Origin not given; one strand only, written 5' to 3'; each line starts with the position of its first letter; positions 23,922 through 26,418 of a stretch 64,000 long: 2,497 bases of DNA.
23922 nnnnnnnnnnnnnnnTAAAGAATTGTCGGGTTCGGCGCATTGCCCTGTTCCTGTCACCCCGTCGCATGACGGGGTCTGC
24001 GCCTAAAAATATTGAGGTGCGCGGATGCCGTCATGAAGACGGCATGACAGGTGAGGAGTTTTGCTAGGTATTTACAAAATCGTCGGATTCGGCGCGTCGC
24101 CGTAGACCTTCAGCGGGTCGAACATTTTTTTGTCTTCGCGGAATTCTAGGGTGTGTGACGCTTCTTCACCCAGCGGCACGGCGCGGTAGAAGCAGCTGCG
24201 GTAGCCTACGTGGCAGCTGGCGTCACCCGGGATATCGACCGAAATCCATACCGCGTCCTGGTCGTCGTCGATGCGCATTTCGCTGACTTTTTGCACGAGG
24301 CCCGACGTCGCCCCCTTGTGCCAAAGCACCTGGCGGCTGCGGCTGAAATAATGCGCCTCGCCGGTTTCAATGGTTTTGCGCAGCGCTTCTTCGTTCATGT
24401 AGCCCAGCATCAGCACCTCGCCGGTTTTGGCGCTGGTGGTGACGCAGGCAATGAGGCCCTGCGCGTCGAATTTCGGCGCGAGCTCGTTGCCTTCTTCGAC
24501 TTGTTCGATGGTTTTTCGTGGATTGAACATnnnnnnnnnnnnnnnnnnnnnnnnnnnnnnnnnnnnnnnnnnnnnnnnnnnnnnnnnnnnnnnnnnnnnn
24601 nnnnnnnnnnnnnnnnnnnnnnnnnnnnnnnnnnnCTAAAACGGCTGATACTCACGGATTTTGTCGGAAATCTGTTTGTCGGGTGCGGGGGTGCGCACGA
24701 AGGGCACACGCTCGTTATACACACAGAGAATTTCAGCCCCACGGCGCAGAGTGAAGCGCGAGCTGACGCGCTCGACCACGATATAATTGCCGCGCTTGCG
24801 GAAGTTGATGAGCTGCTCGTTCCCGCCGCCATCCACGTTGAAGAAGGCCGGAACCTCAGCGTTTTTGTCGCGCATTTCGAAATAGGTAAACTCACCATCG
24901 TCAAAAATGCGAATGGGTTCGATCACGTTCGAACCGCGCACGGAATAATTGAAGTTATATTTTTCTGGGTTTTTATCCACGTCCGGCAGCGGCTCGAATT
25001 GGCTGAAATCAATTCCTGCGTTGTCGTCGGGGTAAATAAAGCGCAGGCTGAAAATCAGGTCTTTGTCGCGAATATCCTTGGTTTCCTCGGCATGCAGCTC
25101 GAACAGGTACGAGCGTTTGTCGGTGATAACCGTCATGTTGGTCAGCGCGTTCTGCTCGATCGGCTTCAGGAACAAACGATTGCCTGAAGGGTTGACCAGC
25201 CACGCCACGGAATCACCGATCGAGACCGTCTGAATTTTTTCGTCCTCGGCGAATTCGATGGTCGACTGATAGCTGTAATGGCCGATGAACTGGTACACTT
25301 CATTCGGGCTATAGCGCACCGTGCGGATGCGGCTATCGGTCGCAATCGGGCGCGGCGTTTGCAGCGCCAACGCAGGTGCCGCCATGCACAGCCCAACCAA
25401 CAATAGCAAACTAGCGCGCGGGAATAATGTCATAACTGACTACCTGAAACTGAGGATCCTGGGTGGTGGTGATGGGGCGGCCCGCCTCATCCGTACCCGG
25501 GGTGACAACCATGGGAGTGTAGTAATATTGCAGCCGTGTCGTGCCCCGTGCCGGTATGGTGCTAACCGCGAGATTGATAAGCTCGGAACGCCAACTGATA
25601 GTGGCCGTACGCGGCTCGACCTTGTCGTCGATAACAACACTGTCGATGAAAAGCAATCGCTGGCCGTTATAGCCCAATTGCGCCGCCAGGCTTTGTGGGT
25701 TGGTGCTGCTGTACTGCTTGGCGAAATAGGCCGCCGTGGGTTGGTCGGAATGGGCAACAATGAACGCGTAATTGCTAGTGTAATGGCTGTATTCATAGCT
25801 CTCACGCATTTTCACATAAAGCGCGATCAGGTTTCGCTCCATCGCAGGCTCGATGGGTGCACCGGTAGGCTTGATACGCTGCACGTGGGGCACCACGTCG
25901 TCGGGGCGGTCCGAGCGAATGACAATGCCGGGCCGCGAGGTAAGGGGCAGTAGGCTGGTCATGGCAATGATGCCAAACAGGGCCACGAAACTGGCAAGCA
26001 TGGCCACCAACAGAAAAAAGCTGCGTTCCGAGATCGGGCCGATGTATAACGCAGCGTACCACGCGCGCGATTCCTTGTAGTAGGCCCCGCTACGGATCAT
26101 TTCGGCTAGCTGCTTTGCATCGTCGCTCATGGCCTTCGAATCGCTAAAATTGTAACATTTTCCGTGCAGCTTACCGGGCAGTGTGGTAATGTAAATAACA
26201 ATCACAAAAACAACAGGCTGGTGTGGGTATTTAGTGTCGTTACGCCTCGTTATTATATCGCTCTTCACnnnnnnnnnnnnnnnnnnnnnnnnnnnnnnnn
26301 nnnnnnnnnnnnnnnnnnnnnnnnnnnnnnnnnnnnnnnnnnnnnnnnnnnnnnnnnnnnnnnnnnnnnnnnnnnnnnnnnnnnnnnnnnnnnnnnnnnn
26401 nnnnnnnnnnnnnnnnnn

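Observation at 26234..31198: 1654-aa secreted protein with two near-perfect coding tandem arrays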

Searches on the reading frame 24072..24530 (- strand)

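Call 7: search_protein_families(library=pfam, proteins=[window:24072-24530:-], max_evalue=0.01)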
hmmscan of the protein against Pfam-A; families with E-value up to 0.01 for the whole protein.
window:24072-24530:- (152 aa): 1 family
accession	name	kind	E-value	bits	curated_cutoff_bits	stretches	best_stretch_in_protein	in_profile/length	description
PF01502.23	PRA-CH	-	1.9e-31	108.1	27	1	41-115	1-74/74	Phosphoribosyl-AMP cyclohydrolase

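Call 8: search_protein_families(library=ncbifam, proteins=[window:24072-24530:-], max_evalue=0.01)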
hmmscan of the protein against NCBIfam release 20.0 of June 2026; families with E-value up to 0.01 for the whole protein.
window:24072-24530:- (152 aa): 2 families
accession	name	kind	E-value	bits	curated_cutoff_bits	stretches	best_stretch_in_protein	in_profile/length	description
NF000768.0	PRK00051.1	equivalog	2e-46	156.7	126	1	9-136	6-123/131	phosphoribosyl-AMP cyclohydrolase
NF002747.0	PRK02759.1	equivalog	1.5e-36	126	187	1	20-121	11-108/208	bifunctional phosphoribosyl-AMP cyclohydrolase/phosphoribosyl-ATP diphosphatase HisIE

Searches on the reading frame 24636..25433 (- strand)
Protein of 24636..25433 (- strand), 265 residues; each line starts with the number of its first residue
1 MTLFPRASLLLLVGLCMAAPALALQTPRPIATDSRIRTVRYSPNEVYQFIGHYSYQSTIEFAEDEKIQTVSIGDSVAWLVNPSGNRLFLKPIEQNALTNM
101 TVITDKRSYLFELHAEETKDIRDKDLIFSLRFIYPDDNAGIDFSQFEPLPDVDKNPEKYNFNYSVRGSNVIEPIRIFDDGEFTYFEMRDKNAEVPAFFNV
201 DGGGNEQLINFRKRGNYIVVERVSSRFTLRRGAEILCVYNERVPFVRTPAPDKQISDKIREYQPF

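Call 7: search_protein_families(library=pfam, proteins=[window:24636-25433:-], max_evalue=0.01)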
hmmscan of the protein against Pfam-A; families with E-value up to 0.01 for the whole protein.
window:24636-25433:- (265 aa): 1 family
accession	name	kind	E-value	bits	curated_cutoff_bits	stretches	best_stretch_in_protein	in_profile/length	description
PF03524.21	CagX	-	1.5e-64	218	34.2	1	34-241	1-198/198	Conjugal transfer protein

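Call 8: search_protein_families(library=ncbifam, proteins=[window:24636-25433:-], max_evalue=0.01)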
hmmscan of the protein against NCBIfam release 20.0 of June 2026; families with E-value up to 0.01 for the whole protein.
window:24636-25433:- (265 aa): 5 families
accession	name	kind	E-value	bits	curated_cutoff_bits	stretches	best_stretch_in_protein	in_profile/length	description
TIGR02781.1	VirB9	equivalog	1.6e-73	247.4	217.7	1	9-242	3-247/248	P-type conjugative transfer protein VirB9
NF010435.0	PRK13861.1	equivalog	8.8e-32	110.7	255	2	9-139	7-143/293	type IV secretion system protein VirB9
TIGR02775.1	TrbG_Ti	equivalog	1.7e-25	89.7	180.85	1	45-232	10-206/206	P-type conjugative transfer protein TrbG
NF010413.0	PRK13839.1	subfamily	6.1e-19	68.3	388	1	59-223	84-256/279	conjugal transfer protein TrbG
NF010460.0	PRK13885.1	subfamily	9.6e-14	50.8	370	1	62-229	96-282/299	conjugal transfer protein TrbG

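Call 43: find_encoding_contigs(protein=window:24636-25433:-, flank=10000, max_places=3)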
Protein window:24636-25433:- (265 aa): 1 contig read that carries it; 1 place shown.
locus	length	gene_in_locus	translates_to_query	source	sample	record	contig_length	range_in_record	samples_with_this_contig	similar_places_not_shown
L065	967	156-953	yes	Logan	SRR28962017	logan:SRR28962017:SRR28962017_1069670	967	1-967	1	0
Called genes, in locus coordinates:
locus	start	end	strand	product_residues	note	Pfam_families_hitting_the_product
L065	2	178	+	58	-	?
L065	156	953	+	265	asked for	PF03524:CagX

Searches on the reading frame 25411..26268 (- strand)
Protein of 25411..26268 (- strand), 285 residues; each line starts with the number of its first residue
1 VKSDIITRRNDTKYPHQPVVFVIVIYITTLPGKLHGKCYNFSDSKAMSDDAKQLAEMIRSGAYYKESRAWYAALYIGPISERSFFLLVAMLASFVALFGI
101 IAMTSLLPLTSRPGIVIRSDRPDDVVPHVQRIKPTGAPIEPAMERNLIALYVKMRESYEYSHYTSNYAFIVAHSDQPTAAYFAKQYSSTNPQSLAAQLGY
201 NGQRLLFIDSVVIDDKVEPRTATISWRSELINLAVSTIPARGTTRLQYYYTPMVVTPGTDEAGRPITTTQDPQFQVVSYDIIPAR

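Call 7: search_protein_families(library=pfam, proteins=[window:25411-26268:-], max_evalue=0.01)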
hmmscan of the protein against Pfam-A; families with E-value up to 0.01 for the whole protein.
window:25411-26268:- (285 aa): 1 family
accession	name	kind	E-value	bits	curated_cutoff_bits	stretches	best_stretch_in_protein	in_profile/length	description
PF04335.19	VirB8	-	1.3e-15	58.3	23.2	1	68-252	3-186/213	VirB8 protein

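Call 8: search_protein_families(library=ncbifam, proteins=[window:25411-26268:-], max_evalue=0.01)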
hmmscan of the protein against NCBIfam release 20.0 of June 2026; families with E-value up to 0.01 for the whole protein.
window:25411-26268:- (285 aa): 1 family
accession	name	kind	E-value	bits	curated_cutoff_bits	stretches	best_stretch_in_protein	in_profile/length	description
NF010439.0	PRK13865.1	equivalog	9.8e-06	25.2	188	1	62-232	17-183/237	type IV secretion system protein VirB8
